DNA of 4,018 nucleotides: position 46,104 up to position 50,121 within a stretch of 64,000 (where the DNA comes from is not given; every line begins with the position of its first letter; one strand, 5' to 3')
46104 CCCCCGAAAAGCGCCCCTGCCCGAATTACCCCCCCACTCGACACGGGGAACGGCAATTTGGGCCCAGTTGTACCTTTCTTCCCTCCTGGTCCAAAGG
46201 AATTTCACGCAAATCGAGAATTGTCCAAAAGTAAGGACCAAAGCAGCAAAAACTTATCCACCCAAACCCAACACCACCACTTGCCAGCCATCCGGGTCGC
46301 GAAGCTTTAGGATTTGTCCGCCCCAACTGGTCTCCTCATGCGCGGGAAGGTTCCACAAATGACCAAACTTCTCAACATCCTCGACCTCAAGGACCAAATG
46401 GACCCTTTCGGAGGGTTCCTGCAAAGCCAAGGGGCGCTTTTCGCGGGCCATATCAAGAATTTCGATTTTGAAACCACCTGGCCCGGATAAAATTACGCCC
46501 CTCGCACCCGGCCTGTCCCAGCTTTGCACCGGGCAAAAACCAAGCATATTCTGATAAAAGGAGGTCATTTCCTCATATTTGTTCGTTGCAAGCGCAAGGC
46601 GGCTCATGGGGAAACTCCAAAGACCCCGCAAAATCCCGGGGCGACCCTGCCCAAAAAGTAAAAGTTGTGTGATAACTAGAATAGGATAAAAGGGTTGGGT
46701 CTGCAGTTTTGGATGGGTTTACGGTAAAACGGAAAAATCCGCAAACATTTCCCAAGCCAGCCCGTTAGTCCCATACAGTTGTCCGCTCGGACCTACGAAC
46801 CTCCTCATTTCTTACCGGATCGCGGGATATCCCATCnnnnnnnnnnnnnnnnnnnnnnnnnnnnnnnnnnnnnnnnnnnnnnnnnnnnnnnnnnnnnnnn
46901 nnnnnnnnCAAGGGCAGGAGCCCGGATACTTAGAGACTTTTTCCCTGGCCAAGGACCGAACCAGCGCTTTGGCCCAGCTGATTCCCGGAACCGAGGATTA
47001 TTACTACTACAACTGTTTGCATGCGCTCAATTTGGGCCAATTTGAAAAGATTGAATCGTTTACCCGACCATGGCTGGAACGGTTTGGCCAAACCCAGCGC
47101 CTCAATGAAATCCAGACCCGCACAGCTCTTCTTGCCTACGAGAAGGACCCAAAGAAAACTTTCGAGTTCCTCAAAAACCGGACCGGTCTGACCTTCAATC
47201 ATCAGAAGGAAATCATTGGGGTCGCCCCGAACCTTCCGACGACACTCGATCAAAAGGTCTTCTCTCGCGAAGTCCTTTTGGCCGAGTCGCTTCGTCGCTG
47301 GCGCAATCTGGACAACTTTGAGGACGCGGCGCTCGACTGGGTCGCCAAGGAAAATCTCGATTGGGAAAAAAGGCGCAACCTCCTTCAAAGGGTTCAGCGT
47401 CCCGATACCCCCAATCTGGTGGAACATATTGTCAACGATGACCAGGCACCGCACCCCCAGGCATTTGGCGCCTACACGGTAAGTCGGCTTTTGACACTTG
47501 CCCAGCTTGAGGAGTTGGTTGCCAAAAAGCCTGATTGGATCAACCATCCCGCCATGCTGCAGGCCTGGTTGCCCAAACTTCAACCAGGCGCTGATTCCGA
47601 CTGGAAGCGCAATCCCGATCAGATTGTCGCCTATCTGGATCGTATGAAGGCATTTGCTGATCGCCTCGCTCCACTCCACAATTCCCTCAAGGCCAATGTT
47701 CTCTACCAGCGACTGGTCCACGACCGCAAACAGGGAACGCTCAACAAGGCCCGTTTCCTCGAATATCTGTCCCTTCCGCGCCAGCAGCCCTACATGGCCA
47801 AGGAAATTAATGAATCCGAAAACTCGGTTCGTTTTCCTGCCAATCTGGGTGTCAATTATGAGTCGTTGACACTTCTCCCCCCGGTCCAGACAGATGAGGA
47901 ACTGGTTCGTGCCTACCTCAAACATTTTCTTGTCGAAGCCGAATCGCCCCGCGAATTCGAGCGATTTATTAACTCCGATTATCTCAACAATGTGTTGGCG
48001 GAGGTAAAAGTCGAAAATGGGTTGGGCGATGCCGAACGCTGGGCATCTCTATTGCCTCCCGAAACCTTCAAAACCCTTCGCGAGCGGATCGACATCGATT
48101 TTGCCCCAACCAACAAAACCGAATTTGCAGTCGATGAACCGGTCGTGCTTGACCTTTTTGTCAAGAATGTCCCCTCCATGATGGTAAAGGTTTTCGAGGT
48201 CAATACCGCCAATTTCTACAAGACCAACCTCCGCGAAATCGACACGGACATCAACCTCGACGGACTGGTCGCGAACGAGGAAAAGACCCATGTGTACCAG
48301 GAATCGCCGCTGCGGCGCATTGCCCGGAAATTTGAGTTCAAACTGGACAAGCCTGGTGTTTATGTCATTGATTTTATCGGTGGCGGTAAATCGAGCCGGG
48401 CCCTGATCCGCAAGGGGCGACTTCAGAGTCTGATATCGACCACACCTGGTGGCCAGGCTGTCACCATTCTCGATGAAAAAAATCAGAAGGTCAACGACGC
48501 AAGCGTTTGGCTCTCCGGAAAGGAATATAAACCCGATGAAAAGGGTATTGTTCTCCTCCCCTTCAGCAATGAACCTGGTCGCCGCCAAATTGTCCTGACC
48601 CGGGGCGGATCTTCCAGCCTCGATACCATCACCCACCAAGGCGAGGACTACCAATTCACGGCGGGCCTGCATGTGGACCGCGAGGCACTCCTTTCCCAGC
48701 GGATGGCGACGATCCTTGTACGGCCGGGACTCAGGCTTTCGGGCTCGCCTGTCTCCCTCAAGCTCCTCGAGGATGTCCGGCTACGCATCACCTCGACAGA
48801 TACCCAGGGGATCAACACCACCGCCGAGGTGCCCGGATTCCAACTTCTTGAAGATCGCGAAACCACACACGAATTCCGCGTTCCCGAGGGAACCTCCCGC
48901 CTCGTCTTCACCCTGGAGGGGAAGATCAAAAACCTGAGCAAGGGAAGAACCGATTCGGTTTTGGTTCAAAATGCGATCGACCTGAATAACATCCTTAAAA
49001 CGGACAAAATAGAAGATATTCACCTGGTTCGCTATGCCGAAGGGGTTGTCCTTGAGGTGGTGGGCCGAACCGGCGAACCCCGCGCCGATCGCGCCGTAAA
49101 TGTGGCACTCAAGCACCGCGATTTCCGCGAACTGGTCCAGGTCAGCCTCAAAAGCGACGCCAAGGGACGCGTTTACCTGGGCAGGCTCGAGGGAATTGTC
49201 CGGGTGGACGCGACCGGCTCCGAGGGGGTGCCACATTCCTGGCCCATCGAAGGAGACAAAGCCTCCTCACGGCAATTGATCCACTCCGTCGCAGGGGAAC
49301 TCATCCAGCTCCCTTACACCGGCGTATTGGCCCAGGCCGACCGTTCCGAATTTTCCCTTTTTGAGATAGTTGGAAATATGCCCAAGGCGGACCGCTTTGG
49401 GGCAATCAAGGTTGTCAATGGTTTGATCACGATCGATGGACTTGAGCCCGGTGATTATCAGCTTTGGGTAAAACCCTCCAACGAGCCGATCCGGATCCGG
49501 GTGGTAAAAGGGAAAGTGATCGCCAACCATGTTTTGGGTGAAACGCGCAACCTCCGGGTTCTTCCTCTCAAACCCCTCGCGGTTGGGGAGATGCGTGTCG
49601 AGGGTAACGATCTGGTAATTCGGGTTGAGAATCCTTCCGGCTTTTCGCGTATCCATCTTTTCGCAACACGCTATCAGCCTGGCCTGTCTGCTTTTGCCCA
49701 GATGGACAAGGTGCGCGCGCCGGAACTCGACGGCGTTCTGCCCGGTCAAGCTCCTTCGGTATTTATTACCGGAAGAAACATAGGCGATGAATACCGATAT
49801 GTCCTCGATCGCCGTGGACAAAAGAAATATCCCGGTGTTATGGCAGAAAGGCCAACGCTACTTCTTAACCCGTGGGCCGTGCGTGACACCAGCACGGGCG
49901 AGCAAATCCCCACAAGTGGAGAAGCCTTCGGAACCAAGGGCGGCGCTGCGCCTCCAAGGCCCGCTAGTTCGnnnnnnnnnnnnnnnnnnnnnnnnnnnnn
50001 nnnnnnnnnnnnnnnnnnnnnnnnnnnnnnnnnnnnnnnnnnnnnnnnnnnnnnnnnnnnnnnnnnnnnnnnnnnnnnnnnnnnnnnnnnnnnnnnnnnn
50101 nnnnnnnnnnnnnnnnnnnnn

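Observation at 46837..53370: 2177-aa secreted orphan protein occupying 10% of the window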

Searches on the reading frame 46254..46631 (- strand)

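Call 10: search_protein_families(library=pfam, proteins=[window:46254-46631:-], max_evalue=0.001)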
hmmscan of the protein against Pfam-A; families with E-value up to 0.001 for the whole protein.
window:46254-46631:- (125 aa): 2 families
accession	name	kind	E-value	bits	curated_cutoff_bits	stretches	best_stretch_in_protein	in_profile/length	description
PF00903.31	Glyoxalase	-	3.8e-08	34.2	20.6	1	11-88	4-83/121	Glyoxalase/Bleomycin resistance protein/Dioxygenase superfamily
PF18029.7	Glyoxalase_6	-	0.00014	22.9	23.6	1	13-117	3-102/106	Glyoxalase-like domain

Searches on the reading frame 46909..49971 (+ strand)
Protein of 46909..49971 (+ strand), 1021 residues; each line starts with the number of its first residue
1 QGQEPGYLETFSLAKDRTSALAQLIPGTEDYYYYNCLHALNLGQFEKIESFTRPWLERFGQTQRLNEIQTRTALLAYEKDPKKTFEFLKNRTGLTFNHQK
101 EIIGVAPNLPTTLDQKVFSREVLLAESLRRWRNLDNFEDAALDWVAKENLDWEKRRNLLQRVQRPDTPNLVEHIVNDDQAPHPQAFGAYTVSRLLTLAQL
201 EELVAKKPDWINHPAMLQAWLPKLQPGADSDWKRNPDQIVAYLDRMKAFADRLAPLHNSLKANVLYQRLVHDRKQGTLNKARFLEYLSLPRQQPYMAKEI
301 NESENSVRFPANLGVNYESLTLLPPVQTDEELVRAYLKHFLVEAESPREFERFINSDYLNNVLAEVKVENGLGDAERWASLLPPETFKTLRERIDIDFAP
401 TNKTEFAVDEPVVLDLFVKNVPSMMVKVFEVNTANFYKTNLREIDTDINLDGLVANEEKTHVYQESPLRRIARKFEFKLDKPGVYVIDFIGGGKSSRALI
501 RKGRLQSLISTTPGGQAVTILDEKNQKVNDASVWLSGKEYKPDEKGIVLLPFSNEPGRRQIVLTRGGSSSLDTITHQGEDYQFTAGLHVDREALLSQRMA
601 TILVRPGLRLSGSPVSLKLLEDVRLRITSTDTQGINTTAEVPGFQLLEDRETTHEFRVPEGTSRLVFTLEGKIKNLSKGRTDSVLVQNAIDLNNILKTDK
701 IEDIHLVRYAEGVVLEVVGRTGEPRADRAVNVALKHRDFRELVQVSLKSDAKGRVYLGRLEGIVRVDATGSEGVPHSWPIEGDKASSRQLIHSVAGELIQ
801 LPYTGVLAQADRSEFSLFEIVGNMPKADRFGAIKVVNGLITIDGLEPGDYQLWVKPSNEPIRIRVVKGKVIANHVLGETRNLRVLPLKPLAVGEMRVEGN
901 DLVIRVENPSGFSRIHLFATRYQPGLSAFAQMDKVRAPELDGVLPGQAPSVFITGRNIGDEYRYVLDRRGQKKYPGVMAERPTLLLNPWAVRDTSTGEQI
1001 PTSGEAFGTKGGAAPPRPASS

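Call 56: predict_structure(alignment_id=A6)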
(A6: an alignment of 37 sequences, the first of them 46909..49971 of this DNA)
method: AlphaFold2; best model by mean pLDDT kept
length: 1021 residues; sequences in the alignment: 37
mean_pLDDT: 84.5   pTM: 0.80
mean pLDDT of the five models: 84.5, 83.3, 82.8, 82.7, 81.2
residues with pLDDT >= 90: 471; 70-90: 444; 50-70: 33; < 50: 73
segments of 3 or more residues with pLDDT < 50: 1-5, 97-101, 959-1021
pLDDT, mean of each block of 10 residues (from residue 1): 55 82 86 92 87 88 87 87 83 58 68 91 89 86 90 92 92 93 87 95 94 93 91 89 96 94 96 93 94 90 88 92 92 93 88 92 90 82 86 88 89 92 88 89 77 75 81 90 90 86 90 92 90 93 94 90 91 92 92 79 93 91 94 90 90 90 91 91 92 71 84 87 87 93 92 92 90 84 82 92 85 92 92 89 93 87 93 88 85 82 86 77 77 88 80 70 39 40 35 36 32 36 30
secondary structure, 60 per line:
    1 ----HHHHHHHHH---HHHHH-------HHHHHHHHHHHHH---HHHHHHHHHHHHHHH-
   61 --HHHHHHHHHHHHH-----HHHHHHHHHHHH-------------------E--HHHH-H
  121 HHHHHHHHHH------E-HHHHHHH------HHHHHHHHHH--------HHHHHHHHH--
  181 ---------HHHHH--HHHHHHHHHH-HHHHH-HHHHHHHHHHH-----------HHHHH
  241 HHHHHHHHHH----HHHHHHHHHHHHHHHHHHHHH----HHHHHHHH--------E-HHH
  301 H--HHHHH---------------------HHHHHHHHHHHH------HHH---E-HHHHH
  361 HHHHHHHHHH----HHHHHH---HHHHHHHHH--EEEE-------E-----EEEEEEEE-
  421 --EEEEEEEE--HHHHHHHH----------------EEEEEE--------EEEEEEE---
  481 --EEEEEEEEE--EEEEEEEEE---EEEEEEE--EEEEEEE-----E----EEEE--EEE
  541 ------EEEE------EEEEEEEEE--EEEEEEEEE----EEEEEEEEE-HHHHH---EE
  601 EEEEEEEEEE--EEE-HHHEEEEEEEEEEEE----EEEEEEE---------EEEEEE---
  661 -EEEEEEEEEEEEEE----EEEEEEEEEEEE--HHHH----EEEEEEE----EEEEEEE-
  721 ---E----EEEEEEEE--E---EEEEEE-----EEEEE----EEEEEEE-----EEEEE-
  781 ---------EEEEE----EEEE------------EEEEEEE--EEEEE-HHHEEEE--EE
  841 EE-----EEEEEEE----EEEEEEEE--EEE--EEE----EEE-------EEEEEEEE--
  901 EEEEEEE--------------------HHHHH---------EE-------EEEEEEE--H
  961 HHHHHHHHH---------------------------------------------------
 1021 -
elements in order (helices of 4 or more, strands of 3 or more residues): H5-13 H17-21 H29-41 H45-59 H63-75 H81-92 H115-118 H120-130 H139-145 H152-161 H170-178 H190-194 H197-206 H208-212 H214-224 H236-250 H255-275 H280-287 H298-301 H304-308 H330-341 H356-370 H375-380 H384-392 E395-398 E412-419 E423-430 H433-440 E457-462 E471-477 E483-491 E494-502 E506-512 E515-521 E532-535 E538-540 E547-550 E557-565 E568-576 E581-589 H591-595 E599-610 E613-615 E620-631 E636-642 E652-657 E662-675 E680-691 H694-697 E702-708 E713-719 E729-736 E743-748 E754-758 E763-769 E775-779 E790-794 E799-802 E815-821 E824-828 E833-836 E839-842 E848-854 E859-866 E869-871 E874-876 E881-883 E891-898 E901-907 H928-932 E951-957 H960-969

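Call 59: fold_search(model_id=the predicted structure, library=pdb)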
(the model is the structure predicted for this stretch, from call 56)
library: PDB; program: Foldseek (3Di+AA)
matches with E <= 10: 1233; with E <= 0.001: 123
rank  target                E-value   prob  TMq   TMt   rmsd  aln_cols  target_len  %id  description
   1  9fx3_A                9.7e-11  1.00  0.13  0.12  20.9       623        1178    9  Structure of active human CD109 (released 2025-03-19)
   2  9u61_C                5.6e-10  1.00  0.11  0.15  23.6       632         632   11  CP/MBL pathways C3 convertase C4b2a and C3 complex (released 2026-01-14)
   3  8ayh_C                7.8e-10  1.00  0.12  0.16  22.6       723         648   10  Structure of Complement C5 in Complex with small molecule inhibitor and CVF (released 2022-12-21)
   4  7tv9_A                8.2e-10  1.00  0.11  0.15  23.3       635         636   11  HUMAN COMPLEMENT COMPONENT C3B IN COMPLEX WITH APL-1030 (released 2022-03-30)
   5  8coe_C                9.0e-10  1.00  0.11  0.15  22.9       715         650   10  complement C5 in complex with the LCP0195 nanobody (released 2024-01-03)
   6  7q60                  1.1e-09  1.00  0.11  0.10  21.6       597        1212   11  Structure of TEV cleaved A2ML1 (A2ML1-TE) (released 2022-04-20)
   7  9fx2                  1.4e-09  1.00  0.13  0.12  23.7       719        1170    9  Structure of methylamine activated CD109 (released 2025-03-19)
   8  8uh2_A                1.7e-09  1.00  0.12  0.15  23.1       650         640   13  Complex of C3b with the inhibitor albicin (released 2024-05-08)
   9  8eok_G                1.8e-09  1.00  0.11  0.15  22.9       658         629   11  Structure of the C3bB proconvertase in complex with lufaxin and factor Xa (released 2023-08-30)
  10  7ad7_B                2.7e-09  1.00  0.11  0.15  23.4       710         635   11  Crystal structure of human complement C5 in complex with the K8 bovine knob domain peptide. (released 2021-03-10)
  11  4lnv_A                2.9e-09  1.00  0.12  0.11  20.1       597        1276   12  Crystal Structure of TEP1s (released 2013-07-24)
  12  3frp_A                4.1e-09  1.00  0.11  0.16  23.1       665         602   11  Crystal Structure of Cobra Venom Factor, a Co-factor for C3- and C5 convertase CVFBb (released 2009-04-28)
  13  2qki_D                4.5e-09  1.00  0.11  0.15  23.3       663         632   11  Human C3c in complex with the inhibitor compstatin (released 2007-08-14)
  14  2pn5_A                4.7e-09  1.00  0.11  0.10  20.9       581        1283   11  Crystal Structure of TEP1r (released 2007-07-24)
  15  7ad6_B                4.7e-09  1.00  0.11  0.14  23.4       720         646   10  Crystal structure of human complement C5 in complex with the K92 bovine knob domain peptide. (released 2021-03-10)
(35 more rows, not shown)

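Call 81: search_protein_representatives(protein=window:46909-49971:+)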
Query: 1021 residues. Proteins with E-value up to 0.001 (for the whole library): 2825; up to 1e-10: 2011; up to 1e-30: 1158. The best 150 are listed.
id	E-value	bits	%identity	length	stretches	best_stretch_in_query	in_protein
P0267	0.0e+00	1208.2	54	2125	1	5-1016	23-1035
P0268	0.0e+00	1141.9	50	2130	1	3-1019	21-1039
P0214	0.0e+00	1063.8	48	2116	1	3-1014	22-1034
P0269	0.0e+00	1016.2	47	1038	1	4-1009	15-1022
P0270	1.6e-288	976.2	47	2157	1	4-1018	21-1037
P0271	7.2e-286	967.4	46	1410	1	4-1013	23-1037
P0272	1.1e-280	950.2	44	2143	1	3-1000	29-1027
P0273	1.5e-276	936.6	45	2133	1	3-1005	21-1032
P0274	1.1e-266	903.9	44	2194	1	2-1019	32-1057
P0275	3.9e-266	902.1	43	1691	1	2-1011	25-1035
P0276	7.6e-262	887.9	43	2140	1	3-1007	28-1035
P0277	9.5e-260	881.0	43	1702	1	2-1020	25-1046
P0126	1.4e-259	880.4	41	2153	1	3-1014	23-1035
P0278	1.6e-257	873.6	43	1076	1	3-1012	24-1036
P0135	1.7e-255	866.8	41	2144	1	3-1014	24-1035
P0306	7.5e-240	815.1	40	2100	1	3-1008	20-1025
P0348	1.7e-217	741.1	38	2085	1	3-1019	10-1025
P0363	1.1e-210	718.5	39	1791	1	4-1006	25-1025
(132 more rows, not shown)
